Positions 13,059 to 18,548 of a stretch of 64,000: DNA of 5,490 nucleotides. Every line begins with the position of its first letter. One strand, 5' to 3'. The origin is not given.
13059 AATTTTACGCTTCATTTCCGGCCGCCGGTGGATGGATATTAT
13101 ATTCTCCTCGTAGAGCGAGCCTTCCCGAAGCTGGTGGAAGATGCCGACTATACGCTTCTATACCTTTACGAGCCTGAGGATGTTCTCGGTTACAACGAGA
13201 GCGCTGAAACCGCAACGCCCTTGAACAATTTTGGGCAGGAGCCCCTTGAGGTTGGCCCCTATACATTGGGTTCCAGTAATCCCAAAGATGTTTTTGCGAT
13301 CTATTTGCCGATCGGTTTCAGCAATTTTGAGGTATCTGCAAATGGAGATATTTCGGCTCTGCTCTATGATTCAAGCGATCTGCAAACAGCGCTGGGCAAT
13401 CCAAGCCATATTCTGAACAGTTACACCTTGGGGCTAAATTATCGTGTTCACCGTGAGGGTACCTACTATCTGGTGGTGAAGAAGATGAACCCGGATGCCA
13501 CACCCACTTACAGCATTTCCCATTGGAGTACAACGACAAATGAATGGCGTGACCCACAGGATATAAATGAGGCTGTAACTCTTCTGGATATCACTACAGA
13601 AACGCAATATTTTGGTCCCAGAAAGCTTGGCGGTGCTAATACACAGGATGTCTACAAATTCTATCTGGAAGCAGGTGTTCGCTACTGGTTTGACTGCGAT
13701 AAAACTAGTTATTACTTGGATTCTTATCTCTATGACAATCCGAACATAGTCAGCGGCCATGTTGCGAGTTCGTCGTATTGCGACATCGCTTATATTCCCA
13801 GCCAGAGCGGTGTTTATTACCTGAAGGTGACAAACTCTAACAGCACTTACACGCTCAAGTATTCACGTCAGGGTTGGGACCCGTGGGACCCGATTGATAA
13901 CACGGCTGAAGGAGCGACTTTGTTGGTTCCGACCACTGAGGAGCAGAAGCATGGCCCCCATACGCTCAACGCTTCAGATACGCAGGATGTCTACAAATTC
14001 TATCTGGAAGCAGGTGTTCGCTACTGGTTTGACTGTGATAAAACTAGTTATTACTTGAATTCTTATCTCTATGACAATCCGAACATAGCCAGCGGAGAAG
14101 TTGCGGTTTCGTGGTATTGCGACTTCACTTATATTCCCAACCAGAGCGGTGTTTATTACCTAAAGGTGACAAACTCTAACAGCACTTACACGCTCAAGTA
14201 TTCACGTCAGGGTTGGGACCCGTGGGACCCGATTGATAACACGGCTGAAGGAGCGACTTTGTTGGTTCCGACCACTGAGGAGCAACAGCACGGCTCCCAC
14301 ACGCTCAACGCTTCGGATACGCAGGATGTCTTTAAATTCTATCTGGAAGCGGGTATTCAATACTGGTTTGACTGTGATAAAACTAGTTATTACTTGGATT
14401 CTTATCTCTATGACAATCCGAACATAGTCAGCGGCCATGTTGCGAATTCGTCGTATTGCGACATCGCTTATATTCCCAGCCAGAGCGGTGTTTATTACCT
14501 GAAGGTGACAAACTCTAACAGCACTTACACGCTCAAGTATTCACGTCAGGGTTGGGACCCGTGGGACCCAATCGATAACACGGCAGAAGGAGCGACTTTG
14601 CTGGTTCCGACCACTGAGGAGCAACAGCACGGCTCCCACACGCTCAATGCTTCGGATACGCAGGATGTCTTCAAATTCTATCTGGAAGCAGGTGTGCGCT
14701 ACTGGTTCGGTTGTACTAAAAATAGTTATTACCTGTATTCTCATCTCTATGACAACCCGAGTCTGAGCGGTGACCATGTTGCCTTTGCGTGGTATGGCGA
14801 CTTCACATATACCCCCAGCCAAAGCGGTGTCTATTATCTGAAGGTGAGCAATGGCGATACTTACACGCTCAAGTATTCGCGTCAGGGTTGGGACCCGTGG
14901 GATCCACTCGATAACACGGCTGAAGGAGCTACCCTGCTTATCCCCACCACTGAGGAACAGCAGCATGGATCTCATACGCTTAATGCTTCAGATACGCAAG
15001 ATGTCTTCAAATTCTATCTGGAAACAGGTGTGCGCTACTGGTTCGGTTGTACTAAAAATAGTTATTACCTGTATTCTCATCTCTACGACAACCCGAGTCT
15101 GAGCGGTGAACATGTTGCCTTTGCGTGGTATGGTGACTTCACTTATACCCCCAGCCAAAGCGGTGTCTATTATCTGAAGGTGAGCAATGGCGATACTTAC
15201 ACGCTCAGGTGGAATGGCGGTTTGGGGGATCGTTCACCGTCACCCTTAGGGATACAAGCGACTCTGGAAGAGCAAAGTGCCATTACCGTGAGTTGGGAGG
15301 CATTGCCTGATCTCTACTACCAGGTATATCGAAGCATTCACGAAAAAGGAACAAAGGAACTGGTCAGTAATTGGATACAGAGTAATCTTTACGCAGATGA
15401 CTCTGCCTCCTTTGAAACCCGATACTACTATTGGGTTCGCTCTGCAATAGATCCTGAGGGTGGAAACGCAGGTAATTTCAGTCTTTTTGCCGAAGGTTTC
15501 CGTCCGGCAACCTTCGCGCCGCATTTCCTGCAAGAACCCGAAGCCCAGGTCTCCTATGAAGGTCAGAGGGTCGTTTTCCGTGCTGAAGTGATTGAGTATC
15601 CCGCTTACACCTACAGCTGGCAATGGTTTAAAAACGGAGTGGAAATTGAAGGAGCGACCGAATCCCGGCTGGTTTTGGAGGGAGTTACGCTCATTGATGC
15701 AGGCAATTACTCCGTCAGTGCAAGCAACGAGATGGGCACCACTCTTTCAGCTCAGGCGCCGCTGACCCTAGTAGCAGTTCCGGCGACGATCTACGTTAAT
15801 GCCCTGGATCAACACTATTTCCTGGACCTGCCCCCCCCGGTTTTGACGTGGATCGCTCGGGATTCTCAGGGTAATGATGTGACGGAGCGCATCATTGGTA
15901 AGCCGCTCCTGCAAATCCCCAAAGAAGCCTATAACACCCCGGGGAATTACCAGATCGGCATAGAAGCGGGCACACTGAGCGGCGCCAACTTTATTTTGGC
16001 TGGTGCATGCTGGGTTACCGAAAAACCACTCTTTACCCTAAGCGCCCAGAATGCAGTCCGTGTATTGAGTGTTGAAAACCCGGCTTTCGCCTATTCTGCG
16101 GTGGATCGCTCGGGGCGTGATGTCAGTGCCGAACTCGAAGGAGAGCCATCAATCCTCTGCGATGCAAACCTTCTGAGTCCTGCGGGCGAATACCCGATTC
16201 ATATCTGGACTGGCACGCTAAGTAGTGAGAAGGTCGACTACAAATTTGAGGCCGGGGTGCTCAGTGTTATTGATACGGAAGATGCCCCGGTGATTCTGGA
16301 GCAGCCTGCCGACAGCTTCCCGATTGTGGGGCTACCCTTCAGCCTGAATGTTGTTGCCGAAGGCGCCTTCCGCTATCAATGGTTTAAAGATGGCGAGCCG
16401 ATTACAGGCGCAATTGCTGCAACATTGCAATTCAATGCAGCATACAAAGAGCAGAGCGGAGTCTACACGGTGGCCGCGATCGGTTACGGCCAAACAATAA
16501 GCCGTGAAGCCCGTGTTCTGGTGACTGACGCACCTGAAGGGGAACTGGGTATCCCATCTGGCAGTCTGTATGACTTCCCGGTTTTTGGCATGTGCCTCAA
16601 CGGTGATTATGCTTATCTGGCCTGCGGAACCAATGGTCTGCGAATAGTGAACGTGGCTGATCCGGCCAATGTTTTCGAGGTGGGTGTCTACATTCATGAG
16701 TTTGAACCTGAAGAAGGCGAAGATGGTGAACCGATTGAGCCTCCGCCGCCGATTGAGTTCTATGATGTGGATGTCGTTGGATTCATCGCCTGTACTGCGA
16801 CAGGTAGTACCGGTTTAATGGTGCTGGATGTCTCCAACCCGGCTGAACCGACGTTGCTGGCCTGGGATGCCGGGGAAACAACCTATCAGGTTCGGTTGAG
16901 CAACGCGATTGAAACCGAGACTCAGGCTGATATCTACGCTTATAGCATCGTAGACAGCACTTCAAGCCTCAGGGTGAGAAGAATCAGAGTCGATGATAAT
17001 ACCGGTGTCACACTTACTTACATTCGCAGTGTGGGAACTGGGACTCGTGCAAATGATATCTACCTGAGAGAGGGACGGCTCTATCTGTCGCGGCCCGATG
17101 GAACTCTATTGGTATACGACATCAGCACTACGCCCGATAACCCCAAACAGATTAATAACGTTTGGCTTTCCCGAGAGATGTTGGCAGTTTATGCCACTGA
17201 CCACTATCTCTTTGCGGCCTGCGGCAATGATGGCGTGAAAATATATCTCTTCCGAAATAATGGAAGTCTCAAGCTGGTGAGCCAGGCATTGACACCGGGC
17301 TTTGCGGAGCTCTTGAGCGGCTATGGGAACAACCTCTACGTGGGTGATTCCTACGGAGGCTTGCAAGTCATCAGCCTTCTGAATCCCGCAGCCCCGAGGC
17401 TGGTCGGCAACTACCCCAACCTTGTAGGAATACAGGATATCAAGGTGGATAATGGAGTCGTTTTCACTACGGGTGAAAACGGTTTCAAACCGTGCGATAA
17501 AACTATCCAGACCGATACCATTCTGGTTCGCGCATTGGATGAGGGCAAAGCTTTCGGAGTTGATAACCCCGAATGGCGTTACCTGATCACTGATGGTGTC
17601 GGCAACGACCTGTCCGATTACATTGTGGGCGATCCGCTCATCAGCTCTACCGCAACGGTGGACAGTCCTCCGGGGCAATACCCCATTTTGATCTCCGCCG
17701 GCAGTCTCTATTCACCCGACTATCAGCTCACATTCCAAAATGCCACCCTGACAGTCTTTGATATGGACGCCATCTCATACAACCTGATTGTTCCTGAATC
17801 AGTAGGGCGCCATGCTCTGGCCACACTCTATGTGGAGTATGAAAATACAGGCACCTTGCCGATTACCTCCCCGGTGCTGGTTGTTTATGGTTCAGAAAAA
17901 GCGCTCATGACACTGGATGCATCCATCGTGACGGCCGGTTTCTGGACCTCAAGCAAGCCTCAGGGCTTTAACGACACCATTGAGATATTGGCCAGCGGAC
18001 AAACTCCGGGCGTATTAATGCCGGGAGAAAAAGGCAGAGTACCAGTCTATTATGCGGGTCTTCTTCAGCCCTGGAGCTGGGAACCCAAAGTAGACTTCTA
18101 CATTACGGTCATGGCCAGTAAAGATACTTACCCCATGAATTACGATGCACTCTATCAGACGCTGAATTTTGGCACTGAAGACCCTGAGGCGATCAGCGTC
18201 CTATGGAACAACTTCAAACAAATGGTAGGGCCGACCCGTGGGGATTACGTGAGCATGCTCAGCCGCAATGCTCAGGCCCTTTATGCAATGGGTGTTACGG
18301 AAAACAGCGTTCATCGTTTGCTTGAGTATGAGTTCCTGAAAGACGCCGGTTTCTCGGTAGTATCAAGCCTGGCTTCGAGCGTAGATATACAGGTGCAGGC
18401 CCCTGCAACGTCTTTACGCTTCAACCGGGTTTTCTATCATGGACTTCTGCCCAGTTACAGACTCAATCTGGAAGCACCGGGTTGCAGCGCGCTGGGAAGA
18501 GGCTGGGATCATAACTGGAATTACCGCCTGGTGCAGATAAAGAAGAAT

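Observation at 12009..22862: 3617-aa Sec-signal protein with a teneurin-like module order: beta-propeller, plug-like module and a complete YD/Rhs shell placed mid-protein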

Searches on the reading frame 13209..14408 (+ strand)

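Call 6: search_protein_families(library=pfam, proteins=[window:13209-14408:+], max_evalue=1)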
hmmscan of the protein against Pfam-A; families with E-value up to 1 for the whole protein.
window:13209-14408:+ (400 aa): 8 families
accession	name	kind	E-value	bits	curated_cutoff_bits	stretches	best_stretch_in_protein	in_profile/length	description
PF04151.21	PPC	-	4.6e-06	27.8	25.9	2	146-208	2-69/70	Bacterial pre-peptidase C-terminal domain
PF02922.24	CBM_48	-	0.0055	17.5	22.4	0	345-388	21-67/83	Carbohydrate-binding module 48 (Isoamylase N-terminal domain)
PF23616.1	Ig_GEX2_N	-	0.0059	17.1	27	0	179-213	61-95/105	GEX2 N-terminal Ig-like domain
PF22761.1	NrS1-1_pol-like_head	-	0.025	15.2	27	0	259-281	5-27/88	NrS-1 polymerase-like head domain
PF18413.7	Neuraminidase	-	0.027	14.6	25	0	203-241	32-66/171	Neuraminidase-like domain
PF05303.17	GSKIP_dom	-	0.058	13.9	20.9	0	309-344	25-61/105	GSKIP domain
PF18962.6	Por_Secre_tail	-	0.095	13.4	27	0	199-215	54-70/75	Secretion system C-terminal sorting domain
PF21596.3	Bd2520-like_N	-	0.18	12.6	27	0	363-385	4-26/51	Lactoylglutathione lyase, putative-like, N-terminal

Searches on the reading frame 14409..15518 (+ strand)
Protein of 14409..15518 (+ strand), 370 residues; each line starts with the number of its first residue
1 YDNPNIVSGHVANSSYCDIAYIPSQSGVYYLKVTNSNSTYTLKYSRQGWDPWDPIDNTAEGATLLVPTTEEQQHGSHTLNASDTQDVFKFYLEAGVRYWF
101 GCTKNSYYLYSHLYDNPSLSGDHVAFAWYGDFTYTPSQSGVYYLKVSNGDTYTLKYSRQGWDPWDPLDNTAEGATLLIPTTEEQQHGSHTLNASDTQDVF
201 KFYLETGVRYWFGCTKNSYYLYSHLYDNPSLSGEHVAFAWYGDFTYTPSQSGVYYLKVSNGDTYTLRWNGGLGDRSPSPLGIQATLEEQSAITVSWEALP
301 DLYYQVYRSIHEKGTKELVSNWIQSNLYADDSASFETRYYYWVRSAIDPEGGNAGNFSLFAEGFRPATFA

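Call 6: search_protein_families(library=pfam, proteins=[window:14409-15518:+], max_evalue=1)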
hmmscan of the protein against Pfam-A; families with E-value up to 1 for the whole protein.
window:14409-15518:+ (370 aa): 10 families
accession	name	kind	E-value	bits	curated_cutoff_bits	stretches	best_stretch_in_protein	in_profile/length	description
PF23616.1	Ig_GEX2_N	-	0.0032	18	27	0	7-39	63-95/105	GEX2 N-terminal Ig-like domain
PF04151.21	PPC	-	0.01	17.2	25.9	2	85-147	2-69/70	Bacterial pre-peptidase C-terminal domain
PF18413.7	Neuraminidase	-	0.021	15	25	0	29-67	32-66/171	Neuraminidase-like domain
PF07691.17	PA14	-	0.023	14.9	24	0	227-271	37-79/147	PA14 domain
PF10670.15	DUF4198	-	0.028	15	34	0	55-95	53-93/209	Domain of unknown function (DUF4198)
PF15187.11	Augurin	-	0.038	14.6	27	0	316-350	47-82/114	Oesophageal cancer-related gene 4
PF18962.6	Por_Secre_tail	-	0.054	14.2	27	0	25-41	54-70/75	Secretion system C-terminal sorting domain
PF21596.3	Bd2520-like_N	-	0.18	12.6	27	0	76-95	4-23/51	Lactoylglutathione lyase, putative-like, N-terminal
PF16378.10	DUF4988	-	0.23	11.7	30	0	135-160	43-68/183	Domain of unknown function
PF23560.1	GBD_Hemicentin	-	0.25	11.7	27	0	247-270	74-97/100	Hemicentin galactose-binding domain-like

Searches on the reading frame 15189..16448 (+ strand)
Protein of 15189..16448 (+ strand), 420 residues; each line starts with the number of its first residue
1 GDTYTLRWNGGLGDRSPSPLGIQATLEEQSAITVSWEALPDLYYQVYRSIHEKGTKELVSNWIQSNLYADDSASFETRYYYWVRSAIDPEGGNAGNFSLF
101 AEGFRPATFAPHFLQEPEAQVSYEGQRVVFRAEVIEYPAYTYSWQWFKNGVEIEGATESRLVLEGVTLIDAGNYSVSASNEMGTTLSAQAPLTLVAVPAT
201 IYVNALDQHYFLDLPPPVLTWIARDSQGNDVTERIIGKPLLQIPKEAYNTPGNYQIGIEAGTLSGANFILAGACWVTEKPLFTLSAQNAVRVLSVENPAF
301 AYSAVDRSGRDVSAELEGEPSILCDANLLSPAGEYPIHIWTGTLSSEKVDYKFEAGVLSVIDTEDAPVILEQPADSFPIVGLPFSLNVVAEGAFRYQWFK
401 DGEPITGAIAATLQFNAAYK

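Call 6: search_protein_families(library=pfam, proteins=[window:15189-16448:+], max_evalue=1)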
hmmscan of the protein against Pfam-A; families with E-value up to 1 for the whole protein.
window:15189-16448:+ (420 aa): 6 families
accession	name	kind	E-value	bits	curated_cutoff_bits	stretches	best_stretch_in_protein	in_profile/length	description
PF13927.12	Ig_3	-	6.4e-10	39.8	30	1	111-180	2-78/78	Immunoglobulin domain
PF07679.22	I-set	-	4.3e-09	36.8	23.7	1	111-185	1-82/90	Immunoglobulin I-set domain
PF18676.6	MBG_2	-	1.4e-06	29.2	25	1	283-353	2-64/72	MBG domain (YGX type)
PF13895.12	Ig_2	-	9.5e-05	23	27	1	117-192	6-77/79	Immunoglobulin domain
PF06633.16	DUF1155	-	0.089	12.7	25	1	181-207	4-30/42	Protein of unknown function (DUF1155)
PF00801.26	PKD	-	0.16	12.4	23.5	0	120-176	9-61/80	PKD domain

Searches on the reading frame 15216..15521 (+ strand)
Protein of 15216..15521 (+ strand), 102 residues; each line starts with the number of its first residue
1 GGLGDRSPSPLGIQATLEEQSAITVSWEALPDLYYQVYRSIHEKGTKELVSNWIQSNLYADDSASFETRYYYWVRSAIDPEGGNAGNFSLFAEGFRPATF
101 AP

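Call 83: search_protein_families(library=pfam, proteins=[window:15216-15521:+], max_evalue=1)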
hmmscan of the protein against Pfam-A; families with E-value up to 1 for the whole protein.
window:15216-15521:+ (102 aa): 0 families

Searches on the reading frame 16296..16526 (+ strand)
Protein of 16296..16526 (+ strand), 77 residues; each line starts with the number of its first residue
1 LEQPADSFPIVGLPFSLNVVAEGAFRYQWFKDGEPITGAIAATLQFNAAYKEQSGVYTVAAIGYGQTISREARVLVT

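Call 83: search_protein_families(library=pfam, proteins=[window:16296-16526:+], max_evalue=1)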
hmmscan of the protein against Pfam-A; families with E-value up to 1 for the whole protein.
window:16296-16526:+ (77 aa): 6 families
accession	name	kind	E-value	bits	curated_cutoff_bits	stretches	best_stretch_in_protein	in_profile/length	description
PF07679.22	I-set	-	0.0079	16.7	23.7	1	15-74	20-88/90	Immunoglobulin I-set domain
PF13927.12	Ig_3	-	0.012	16.6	30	1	17-61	21-76/78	Immunoglobulin domain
PF16680.11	Ig_4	-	0.049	14.6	30.1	1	26-58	14-46/71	T-cell surface glycoprotein CD3 delta chain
PF20418.3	Herpes_gE_N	-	0.065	13.6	24.5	1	40-77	89-126/129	Alphaherpesvirus glycoprotein E N-terminal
PF13895.12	Ig_2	-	0.1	13.3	27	1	25-61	29-63/79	Immunoglobulin domain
PF06832.18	BiPBP_C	-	0.19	12.1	26.8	1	15-62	35-79/90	Penicillin-Binding Protein C-terminus Family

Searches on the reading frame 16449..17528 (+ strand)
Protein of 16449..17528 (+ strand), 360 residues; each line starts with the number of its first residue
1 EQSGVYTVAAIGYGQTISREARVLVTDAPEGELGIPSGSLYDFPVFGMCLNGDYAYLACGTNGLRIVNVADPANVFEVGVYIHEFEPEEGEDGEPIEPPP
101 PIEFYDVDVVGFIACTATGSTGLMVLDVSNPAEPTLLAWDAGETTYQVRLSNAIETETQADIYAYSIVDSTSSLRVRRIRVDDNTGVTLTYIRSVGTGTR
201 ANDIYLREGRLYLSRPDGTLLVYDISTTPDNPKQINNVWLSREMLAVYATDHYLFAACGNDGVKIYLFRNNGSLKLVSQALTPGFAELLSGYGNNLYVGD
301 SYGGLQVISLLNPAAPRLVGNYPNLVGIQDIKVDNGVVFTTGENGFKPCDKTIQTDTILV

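Call 6: search_protein_families(library=pfam, proteins=[window:16449-17528:+], max_evalue=1)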
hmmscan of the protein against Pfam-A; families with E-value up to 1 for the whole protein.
window:16449-17528:+ (360 aa): 3 families
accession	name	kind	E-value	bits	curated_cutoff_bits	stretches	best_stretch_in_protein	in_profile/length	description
PF08309.17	LVIVD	-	1.3e-19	69.7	20.2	3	50-81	9-40/42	LVIVD repeat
PF13517.12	FG-GAP_3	-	0.0098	16.9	26.9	1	254-300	10-50/61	FG-GAP-like repeat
PF03478.24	Beta-prop_KIB1-4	-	0.066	13.2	27.4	1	196-259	111-165/242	KIB1-4 beta-propeller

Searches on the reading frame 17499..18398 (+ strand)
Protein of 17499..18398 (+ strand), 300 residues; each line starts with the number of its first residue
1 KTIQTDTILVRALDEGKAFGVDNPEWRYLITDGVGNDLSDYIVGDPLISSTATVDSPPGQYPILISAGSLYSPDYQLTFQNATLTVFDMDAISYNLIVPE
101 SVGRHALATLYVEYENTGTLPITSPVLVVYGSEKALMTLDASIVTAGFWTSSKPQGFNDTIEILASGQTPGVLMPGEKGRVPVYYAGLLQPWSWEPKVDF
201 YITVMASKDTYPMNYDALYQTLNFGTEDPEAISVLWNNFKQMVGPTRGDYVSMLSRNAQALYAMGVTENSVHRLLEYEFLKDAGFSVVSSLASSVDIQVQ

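Call 6: search_protein_families(library=pfam, proteins=[window:17499-18398:+], max_evalue=1)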
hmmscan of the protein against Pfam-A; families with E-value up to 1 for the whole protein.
window:17499-18398:+ (300 aa): 2 families
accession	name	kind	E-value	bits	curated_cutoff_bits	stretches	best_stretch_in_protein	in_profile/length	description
PF18676.6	MBG_2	-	3.2e-09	37.7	25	1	10-85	3-72/72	MBG domain (YGX type)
PF01337.24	Barstar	-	0.15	12.4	23.4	1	204-244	24-64/96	Barstar (barnase inhibitor)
